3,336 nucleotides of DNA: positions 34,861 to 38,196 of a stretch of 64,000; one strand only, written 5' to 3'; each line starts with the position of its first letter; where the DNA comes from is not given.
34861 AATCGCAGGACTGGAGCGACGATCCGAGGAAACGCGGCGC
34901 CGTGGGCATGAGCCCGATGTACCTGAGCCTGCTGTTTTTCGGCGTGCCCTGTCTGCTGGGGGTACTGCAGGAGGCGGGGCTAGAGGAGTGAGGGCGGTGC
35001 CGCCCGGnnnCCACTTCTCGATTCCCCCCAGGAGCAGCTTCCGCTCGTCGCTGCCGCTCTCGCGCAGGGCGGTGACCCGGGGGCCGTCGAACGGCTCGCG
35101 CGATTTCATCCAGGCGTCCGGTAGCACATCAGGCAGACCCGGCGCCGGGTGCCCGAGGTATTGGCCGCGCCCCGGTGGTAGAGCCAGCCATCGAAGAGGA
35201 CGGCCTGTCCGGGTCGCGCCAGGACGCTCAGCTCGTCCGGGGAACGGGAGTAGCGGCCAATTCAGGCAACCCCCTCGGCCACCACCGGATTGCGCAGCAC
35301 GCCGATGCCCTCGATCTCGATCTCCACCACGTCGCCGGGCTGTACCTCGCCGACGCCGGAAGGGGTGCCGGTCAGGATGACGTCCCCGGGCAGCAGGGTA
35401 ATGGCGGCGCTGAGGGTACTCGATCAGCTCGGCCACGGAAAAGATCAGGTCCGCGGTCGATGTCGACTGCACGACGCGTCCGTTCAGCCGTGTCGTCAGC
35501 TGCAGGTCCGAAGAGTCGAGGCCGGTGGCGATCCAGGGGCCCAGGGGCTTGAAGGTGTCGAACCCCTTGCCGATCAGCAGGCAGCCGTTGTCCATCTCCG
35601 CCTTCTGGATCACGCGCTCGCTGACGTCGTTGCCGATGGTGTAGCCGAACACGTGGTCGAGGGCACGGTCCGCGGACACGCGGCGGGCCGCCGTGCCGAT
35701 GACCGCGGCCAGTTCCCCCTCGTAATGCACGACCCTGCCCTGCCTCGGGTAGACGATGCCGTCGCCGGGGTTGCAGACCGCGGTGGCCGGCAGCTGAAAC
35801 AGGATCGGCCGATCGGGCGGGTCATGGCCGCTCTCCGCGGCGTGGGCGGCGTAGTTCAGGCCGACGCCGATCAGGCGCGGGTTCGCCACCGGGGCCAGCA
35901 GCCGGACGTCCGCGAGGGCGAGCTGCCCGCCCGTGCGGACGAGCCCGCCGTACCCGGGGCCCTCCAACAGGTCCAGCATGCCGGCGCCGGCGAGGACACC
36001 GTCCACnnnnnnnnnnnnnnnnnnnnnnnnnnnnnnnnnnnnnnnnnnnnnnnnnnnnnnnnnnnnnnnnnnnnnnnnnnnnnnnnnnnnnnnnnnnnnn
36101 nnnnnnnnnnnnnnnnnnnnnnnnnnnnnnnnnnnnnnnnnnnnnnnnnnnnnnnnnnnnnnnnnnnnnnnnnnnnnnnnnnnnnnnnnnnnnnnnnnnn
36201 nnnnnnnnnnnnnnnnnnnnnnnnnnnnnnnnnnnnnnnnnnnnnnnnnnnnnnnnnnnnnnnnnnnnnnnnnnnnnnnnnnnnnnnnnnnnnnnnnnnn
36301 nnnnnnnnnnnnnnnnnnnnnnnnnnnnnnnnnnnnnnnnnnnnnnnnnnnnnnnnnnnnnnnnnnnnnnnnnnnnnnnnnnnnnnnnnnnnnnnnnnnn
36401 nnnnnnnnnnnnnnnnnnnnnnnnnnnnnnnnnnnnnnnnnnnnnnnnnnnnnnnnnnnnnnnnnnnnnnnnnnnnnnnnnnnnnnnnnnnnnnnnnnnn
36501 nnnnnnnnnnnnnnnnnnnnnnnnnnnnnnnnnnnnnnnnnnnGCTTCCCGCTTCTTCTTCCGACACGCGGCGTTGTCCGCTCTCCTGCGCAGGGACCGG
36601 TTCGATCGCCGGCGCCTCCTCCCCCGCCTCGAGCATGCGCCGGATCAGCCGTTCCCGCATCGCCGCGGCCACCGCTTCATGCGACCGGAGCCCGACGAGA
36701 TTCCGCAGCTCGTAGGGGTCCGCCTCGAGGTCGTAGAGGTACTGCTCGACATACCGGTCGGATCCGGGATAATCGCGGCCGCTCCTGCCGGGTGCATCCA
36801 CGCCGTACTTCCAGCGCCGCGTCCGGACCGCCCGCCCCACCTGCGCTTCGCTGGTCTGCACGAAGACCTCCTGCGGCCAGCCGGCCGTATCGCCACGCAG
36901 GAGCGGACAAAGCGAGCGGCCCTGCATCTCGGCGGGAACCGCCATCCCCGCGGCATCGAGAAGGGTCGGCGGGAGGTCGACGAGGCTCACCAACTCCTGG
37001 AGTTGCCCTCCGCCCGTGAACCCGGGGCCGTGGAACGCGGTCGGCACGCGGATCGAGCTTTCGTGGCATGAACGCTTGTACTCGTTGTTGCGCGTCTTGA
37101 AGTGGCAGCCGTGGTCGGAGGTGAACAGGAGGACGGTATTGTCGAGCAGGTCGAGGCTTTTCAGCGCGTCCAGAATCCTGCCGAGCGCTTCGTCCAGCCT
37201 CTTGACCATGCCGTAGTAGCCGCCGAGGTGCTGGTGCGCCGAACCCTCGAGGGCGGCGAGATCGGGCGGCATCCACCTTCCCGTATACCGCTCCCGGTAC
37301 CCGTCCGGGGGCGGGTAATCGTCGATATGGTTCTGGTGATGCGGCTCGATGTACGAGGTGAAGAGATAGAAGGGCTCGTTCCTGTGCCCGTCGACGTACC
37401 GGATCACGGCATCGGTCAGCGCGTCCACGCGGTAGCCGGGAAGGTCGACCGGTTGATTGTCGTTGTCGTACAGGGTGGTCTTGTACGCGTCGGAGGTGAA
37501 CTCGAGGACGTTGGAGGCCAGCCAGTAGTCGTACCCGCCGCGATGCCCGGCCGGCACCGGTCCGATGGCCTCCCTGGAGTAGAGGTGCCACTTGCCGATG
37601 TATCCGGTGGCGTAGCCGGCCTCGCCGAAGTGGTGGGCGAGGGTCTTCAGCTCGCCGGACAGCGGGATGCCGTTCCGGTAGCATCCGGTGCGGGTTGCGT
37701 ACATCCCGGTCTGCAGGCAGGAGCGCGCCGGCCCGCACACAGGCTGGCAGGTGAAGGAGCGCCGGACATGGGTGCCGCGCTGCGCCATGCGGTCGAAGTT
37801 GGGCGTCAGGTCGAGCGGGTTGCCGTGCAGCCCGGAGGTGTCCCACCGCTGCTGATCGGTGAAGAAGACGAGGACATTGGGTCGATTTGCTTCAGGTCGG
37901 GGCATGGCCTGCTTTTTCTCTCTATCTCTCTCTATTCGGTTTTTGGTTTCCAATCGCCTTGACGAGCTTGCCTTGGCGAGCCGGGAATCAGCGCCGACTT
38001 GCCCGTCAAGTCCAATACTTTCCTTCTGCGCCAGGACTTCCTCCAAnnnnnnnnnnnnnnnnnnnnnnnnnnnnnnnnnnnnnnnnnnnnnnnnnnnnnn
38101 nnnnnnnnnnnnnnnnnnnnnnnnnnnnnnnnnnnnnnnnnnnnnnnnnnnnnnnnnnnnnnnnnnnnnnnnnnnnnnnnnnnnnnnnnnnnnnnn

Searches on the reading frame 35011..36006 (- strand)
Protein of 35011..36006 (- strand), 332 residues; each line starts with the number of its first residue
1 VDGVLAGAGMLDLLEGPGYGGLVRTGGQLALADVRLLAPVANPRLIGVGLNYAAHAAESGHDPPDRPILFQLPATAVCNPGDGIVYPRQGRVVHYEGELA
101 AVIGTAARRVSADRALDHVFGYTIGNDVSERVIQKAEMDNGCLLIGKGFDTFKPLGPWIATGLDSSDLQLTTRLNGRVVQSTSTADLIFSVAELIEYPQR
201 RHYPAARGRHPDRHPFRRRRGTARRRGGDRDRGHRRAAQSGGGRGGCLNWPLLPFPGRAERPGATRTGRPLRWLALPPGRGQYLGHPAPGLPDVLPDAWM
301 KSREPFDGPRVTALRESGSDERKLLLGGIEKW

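Call 12: search_protein_families(library=pfam, proteins=[window:35011-36006:-], max_evalue=0.00001)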
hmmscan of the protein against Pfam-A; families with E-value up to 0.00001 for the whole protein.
window:35011-36006:- (332 aa): 1 family
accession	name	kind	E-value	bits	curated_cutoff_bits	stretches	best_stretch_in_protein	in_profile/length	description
PF01557.24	FAA_hydrolase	-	6.4e-47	160.4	23.9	1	45-198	2-165/214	Fumarylacetoacetate (FAA) hydrolase C-terminal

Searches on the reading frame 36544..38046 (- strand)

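Call 12: search_protein_families(library=pfam, proteins=[window:36544-38046:-], max_evalue=0.00001)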
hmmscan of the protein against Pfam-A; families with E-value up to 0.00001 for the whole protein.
window:36544-38046:- (501 aa): 5 families
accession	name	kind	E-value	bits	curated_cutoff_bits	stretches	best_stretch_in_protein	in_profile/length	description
PF00884.28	Sulfatase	-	4.6e-54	184.2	25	1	56-368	1-301/301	Sulfatase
PF16347.10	SGSH_C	-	4.4e-19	69.6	29.3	1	324-469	8-150/154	N-sulphoglucosamine sulphohydrolase, C-terminal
PF01663.27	Phosphodiest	-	2.9e-10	40.7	23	1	58-314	1-221/342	Type I phosphodiesterase / nucleotide pyrophosphatase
PF02995.22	DUF229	-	5.2e-06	25.9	25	0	276-322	305-351/496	Protein of unknown function (DUF229)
PF01676.23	Metalloenzyme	-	6.5e-06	26.3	24.3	1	276-368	168-250/252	Metalloenzyme superfamily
